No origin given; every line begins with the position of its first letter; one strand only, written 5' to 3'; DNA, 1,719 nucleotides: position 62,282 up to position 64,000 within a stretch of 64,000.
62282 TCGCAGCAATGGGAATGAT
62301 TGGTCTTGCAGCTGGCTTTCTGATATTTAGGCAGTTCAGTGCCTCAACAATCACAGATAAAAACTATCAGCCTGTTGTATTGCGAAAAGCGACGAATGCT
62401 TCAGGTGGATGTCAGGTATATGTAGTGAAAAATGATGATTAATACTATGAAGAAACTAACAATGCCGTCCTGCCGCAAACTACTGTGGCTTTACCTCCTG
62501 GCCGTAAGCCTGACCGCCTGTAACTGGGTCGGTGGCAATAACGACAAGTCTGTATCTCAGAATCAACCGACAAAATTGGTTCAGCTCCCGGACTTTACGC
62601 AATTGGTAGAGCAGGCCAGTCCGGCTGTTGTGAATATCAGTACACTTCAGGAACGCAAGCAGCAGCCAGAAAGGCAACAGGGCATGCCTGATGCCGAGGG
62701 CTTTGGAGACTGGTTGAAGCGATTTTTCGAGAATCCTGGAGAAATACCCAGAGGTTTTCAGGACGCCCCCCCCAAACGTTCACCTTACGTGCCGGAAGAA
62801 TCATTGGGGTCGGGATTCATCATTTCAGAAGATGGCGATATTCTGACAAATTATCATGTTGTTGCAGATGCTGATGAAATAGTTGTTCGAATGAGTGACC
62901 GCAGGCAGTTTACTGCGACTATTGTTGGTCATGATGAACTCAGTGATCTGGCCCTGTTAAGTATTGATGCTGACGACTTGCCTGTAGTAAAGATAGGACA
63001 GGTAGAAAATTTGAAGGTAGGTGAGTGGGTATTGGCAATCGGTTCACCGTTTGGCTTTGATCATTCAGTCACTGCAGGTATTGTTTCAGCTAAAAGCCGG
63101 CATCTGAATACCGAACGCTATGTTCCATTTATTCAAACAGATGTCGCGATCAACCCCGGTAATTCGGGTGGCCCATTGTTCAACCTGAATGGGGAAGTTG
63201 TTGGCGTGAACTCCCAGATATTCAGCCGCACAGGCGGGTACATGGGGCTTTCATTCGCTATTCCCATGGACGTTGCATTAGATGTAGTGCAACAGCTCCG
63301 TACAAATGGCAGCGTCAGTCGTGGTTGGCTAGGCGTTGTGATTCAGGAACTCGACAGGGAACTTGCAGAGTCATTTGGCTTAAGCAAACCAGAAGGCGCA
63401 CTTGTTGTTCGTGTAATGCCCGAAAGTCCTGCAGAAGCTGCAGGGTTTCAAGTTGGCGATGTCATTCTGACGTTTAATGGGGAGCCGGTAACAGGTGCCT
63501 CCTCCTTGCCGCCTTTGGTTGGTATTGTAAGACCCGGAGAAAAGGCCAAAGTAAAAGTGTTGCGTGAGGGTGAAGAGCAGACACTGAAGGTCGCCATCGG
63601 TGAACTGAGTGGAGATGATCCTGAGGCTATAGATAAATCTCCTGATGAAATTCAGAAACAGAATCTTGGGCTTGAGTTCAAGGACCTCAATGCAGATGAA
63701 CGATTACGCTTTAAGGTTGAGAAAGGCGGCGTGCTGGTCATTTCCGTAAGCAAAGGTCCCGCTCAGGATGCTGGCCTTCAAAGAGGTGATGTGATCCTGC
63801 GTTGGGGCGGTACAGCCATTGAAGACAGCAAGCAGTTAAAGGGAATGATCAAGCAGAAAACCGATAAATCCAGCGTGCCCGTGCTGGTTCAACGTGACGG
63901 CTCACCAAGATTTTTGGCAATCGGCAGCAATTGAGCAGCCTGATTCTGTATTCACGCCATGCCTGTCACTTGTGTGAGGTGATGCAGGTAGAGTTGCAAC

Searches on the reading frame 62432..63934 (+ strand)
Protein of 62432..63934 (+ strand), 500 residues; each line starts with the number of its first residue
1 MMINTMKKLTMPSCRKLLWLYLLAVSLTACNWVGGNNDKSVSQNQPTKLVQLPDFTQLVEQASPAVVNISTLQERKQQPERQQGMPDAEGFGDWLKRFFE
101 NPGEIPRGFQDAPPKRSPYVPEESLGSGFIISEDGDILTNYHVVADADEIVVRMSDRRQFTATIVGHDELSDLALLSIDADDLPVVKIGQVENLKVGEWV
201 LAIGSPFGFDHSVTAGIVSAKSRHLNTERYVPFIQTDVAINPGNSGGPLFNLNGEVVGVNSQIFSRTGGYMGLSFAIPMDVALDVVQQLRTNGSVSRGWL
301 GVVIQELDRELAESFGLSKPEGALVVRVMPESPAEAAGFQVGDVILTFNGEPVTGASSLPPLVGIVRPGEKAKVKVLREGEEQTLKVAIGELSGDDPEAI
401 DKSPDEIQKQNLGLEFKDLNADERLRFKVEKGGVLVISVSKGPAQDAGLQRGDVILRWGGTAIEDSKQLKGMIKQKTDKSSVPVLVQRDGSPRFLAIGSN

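Call 71: search_protein_families(library=pfam, proteins=[window:62432-63934:+], max_evalue=0.000001)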
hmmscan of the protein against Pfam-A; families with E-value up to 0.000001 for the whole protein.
window:62432-63934:+ (500 aa): 5 families
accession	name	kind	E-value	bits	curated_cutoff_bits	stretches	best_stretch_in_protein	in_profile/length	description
PF13365.12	Trypsin_2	-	2.7e-36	125.9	27.6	1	126-259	1-144/144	Trypsin-like peptidase domain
PF13180.12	PDZ_2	-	1.1e-28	99.8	27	2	299-388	2-79/80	PDZ domain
PF17820.7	PDZ_6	-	1e-19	70.4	27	1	325-378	2-54/54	PDZ domain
PF00089.32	Trypsin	-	2.5e-16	60.6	20.6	1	110-284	5-218/220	Trypsin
PF00595.29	PDZ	-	3.5e-16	59.8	23.2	1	294-376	7-80/81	PDZ domain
